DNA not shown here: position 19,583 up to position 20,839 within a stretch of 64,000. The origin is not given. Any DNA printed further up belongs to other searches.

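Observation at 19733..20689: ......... intein inserted at the catalytic cysteine loop of the ribonucleotide reductase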

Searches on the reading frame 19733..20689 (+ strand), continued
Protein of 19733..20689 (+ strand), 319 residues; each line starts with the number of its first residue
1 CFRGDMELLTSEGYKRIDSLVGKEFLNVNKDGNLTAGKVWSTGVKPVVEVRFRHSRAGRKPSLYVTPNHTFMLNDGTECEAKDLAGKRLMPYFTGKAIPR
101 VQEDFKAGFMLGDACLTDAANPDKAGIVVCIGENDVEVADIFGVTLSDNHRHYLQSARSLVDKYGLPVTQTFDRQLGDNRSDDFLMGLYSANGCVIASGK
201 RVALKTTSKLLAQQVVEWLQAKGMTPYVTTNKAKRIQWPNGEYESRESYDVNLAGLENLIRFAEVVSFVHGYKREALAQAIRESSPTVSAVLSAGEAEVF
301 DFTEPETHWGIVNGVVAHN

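Call 48: search_solved_structures(query=A3, max_evalue=1, show_alignments=3)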
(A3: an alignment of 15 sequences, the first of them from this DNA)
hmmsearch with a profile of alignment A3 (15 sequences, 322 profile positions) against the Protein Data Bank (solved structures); distinct sequences matched with E-value up to 1: 53.
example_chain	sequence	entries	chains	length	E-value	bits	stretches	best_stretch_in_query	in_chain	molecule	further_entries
1dq3_A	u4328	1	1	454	1.1e-10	44.5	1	97-286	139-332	ENDONUCLEASE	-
1mi8_A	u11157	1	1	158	1.8e-08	37.1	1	3-73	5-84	DnaB intein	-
6frh_A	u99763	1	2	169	3.2e-08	36.3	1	3-72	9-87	Replicative DNA helicase,Replicative DNA helicase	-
6frg_A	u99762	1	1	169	3.4e-08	36.2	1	3-72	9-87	Replicative DNA helicase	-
7qil_A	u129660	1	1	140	3.4e-08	36.2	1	8-85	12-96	DnaE intein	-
4o1r_A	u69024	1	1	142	1.6e-07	34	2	16-72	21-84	Replicative DNA helicase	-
2keq_A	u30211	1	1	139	2.2e-07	33.5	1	8-85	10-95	DNA polymerase III alpha subunit, Nucleic acid binding OB-fold tRNA/helicase-type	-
4kl5_A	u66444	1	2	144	2.6e-07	33.3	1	8-85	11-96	DNA polymerase III, alpha subunit, Nucleic acid binding, OB-fold, tRNA/helicase-type chime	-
5ol7_A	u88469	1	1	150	6.6e-07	32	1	8-87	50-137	DNA-directed DNA polymerase,DNA-directed DNA polymerase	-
5ol6_A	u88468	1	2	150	6.6e-07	32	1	8-87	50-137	Nucleic acid binding, OB-fold, tRNA/helicase-type,DNA-directed DNA polymerase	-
4qfq_A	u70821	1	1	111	1.3e-06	31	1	1-86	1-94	DNA polymerase III, alpha subunit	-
4lx3_A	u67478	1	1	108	1.5e-06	30.8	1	1-85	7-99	DNA polymerase III, alpha subunit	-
6fre_A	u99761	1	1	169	2.3e-06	30.2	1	3-72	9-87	Replicative DNA helicase,Replicative DNA helicase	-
7cfv_A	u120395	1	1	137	4.3e-06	29.3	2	2-77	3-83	Spl DnaX mini-intein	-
4kl6_A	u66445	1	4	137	2.1e-05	27.1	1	8-86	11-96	DNA-directed DNA polymerase,Nucleic acid binding, OB-fold, tRNA/helicase-type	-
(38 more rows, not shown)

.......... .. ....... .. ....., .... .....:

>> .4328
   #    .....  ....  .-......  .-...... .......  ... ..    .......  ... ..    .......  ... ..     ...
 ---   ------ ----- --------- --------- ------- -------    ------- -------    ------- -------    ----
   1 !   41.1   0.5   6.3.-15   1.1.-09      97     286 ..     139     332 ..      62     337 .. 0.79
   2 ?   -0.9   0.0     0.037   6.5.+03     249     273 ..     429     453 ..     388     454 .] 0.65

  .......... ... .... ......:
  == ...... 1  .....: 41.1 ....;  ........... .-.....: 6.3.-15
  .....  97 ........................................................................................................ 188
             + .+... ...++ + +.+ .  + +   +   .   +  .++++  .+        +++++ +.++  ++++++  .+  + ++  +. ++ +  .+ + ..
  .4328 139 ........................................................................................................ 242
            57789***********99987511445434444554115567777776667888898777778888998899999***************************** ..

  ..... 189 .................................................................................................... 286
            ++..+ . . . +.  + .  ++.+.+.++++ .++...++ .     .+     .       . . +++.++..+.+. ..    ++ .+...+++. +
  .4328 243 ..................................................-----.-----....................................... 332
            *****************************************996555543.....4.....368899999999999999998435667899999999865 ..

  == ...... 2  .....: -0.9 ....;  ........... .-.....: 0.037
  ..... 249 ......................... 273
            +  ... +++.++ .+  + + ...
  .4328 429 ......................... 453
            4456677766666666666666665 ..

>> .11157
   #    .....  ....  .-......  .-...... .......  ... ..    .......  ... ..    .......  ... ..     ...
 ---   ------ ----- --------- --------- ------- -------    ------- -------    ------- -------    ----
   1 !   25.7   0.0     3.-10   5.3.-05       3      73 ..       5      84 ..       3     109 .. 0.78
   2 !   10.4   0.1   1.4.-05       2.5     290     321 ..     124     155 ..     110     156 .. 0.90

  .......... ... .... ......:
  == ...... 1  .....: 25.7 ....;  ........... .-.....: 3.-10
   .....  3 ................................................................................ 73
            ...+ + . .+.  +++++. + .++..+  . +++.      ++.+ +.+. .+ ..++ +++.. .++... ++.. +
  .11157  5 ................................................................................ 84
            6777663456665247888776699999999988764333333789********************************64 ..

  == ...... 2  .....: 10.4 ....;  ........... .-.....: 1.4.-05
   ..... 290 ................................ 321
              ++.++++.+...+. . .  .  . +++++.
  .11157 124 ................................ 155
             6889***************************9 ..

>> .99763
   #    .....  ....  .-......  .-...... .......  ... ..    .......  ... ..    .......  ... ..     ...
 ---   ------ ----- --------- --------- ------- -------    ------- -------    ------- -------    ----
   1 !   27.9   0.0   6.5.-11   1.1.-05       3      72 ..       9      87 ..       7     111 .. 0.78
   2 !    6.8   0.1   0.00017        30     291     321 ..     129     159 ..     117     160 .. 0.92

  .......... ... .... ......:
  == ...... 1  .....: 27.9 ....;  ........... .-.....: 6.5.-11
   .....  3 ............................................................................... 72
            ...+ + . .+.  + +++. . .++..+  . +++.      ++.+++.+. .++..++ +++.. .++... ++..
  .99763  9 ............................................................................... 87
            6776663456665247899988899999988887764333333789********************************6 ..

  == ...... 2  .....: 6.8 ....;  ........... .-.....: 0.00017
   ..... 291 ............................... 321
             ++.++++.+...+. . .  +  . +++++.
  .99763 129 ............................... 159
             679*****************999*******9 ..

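Call 63: search_dna_similar(query=window:19733-20689:+, collection=phages, mode=protein, max_rows=40, max_evalue=0.001)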
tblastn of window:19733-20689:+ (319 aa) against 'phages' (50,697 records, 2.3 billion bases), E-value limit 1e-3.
Records with a match: 14; places in all: 14; records where one place covers at least 80% of the query: 12.
Best place of each record, by identity: <60% 14.
By first word of the organism name: Nodularia 9; Proteus 3; Bacteroides 1; uncultured 1.
By host as written in the record: Nodularia spumigena KAC65 4; Nodularia spumigena kac68 3; Nodularia sp. AV2 2; Proteus mirabilis 2; Proteus mirabilis B2 1; Bacteroides salyersiae BG8 1; - 1.
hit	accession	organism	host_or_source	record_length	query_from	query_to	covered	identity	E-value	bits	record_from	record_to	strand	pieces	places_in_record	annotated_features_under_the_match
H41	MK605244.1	Nodularia phage vB_NspS-kac65v162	Nodularia spumigena KAC65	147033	1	319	100%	33.1%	8e-48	177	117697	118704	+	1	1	intein-containing RnR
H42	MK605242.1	Nodularia phage vB_NspS-kac65v151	Nodularia spumigena KAC65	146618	1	319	100%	33.1%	2e-47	176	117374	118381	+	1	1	intein-containing RnR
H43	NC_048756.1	Nodularia phage vB_NspS-kac65v151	Nodularia spumigena KAC65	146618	1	319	100%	33.1%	2e-47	176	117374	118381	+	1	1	ribonucleotide reductase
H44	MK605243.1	Nodularia phage vB_NspS-kac65v161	Nodularia spumigena KAC65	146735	1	319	100%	33.1%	2e-47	176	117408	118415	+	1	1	intein-containing RnR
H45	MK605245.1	Nodularia phage vB_NspS-kac68v161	Nodularia spumigena kac68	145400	1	319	100%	32.8%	1e-46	174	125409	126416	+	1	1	intein-containing RnR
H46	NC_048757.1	Nodularia phage vB_NspS-kac68v161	Nodularia spumigena kac68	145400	1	319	100%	32.8%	1e-46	174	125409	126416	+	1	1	ribonucleotide reductase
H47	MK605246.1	Nodularia phage vB_NspS-kac68v162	Nodularia spumigena kac68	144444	1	319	100%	32.8%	1e-46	174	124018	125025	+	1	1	intein-containing RnR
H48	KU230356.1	Nodularia phage vB_NpeS-2AV2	Nodularia sp. AV2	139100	1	319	100%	32.8%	1e-46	174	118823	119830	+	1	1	RnR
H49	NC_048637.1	Nodularia phage vB_NpeS-2AV2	Nodularia sp. AV2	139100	1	319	100%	32.8%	1e-46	174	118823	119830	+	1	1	ribonucleotide reductase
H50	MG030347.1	Proteus phage PM135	Proteus mirabilis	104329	1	319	100%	24.4%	5e-8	60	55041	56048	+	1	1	none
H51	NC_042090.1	Proteus phage PM135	Proteus mirabilis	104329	1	319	100%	24.4%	5e-8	60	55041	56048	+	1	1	none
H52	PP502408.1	Proteus phage vB_PMC-PL1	Proteus mirabilis B2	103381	1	319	100%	24.1%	2e-7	58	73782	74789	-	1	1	ribonucleotide reductase of class Ia (aerobic)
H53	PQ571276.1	Bacteroides phage BS-TP3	Bacteroides salyersiae BG8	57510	8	223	68%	23.8%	1e-4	50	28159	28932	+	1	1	terminase large subunit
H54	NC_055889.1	uncultured phage cr53_1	human feces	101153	179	319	44%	22.8%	6e-4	47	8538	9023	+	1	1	terminase large subunit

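Call 64: get_annotated_region(hit=H41, flank=1500)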
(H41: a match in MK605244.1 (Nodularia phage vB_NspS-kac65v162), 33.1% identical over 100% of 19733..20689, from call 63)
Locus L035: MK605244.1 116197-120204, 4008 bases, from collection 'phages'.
description: Nodularia phage vB_NspS-kac65v162, complete genome.
organism: Nodularia phage vB_NspS-kac65v162 (NCBI taxid 2557581)
taxonomy: Viruses; Duplodnaviria; Heunggongvirae; Uroviricota; Caudoviricetes; Ravarandavirus; Ravarandavirus kac65v151
host: Nodularia spumigena KAC65; source: Baltic Sea; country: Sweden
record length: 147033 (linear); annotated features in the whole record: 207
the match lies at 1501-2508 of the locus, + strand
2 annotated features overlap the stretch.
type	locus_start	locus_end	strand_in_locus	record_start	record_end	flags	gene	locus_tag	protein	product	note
CDS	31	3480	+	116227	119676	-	-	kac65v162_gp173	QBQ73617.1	intein-containing RnR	-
CDS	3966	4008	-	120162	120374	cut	-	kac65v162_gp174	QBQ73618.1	hypothetical protein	-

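Call 68: find_encoding_contigs(protein=P0125, flank=4000, max_places=3)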
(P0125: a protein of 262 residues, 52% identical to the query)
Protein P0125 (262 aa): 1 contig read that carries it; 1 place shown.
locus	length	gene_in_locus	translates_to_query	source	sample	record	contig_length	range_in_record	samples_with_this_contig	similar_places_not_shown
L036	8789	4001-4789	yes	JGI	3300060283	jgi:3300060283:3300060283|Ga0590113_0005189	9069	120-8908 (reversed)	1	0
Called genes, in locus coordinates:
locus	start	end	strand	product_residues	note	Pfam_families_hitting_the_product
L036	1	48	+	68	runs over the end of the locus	?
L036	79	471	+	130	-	-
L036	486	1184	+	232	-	-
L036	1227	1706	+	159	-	-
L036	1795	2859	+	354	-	PF17975:RNR_Alpha, PF21995:RNR-II_ins_dom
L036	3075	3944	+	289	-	PF02867:Ribonuc_red_lgC (weak)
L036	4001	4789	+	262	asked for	PF14528:LAGLIDADG_3 (faint)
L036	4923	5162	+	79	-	-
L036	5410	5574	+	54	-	PF08410:DUF1737 (weak)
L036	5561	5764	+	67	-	-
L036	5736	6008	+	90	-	-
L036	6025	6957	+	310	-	-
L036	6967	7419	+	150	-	PF01661:Macro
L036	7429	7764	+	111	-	-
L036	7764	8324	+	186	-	PF27001:Phage_T4_Y07B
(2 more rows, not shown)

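Call 69: find_encoding_contigs(protein=P0126, flank=4000, max_places=2)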
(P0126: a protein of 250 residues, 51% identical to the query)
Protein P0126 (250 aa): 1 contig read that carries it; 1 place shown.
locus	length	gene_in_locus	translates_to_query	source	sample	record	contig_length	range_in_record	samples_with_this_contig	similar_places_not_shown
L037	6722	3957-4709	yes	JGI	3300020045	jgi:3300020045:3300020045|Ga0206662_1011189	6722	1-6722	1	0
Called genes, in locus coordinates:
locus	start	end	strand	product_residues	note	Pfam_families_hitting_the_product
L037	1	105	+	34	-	?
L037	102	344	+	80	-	-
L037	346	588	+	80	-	-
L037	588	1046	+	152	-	-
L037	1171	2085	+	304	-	PF00317:Ribonuc_red_lgN, PF02867:Ribonuc_red_lgC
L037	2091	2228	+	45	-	-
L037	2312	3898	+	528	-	PF02867:Ribonuc_red_lgC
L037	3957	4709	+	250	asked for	PF05204:Hom_end (faint), PF14528:LAGLIDADG_3 (weak)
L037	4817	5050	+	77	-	-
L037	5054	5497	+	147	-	PF00383:dCMP_cyt_deam_1, PF14437:MafB19-deam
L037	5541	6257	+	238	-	-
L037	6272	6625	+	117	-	-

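Call 80: find_encoding_contigs(protein=P0123, flank=4000, max_places=3)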
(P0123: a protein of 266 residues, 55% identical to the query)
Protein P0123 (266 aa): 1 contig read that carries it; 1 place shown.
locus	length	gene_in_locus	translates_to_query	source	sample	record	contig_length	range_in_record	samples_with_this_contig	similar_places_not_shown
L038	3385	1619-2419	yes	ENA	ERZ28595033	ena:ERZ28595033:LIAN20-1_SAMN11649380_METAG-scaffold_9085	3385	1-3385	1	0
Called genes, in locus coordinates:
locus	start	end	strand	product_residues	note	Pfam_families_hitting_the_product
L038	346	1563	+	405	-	-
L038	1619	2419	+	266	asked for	PF14528:LAGLIDADG_3 (faint)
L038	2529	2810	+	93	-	-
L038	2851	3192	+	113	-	-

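Call 85: find_related_loci(query=A5, collection=viral_contigs, flank=4500)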
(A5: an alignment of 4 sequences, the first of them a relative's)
Query A5 (247 aa) in viral_contigs; peptide patterns used: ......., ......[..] (x = any residue, [..] = any of these).
60 stretches matched a pattern, but none encodes a relative of the query by tblastn (E <= 1e-3).

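Call 86: find_related_loci(query=A5, collection=metagenome_contigs, flank=4500)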
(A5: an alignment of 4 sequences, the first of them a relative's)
Query A5 (247 aa) in metagenome_contigs; peptide patterns used: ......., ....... (x = any residue, [..] = any of these).
398 stretches matched a pattern; 1 encode a relative of the query (tblastn E <= 1e-3); 1 distinct loci.
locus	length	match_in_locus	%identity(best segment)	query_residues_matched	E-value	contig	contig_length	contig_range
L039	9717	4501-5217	32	20-244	7e-30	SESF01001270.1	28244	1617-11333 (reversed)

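Call 90: search_protein_families(library=pfam, proteins=[P0124], max_evalue=0.01)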
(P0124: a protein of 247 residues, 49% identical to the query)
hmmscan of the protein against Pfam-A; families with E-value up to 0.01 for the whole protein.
P0124 (247 aa): 2 families
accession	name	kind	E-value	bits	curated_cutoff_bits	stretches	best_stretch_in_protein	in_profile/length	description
PF14528.11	LAGLIDADG_3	-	7.4e-07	29.8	22.5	1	135-217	6-81/82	LAGLIDADG-like domain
PF05204.19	Hom_end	-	1.5e-05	25.5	21.1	1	133-226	15-106/110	Homing endonuclease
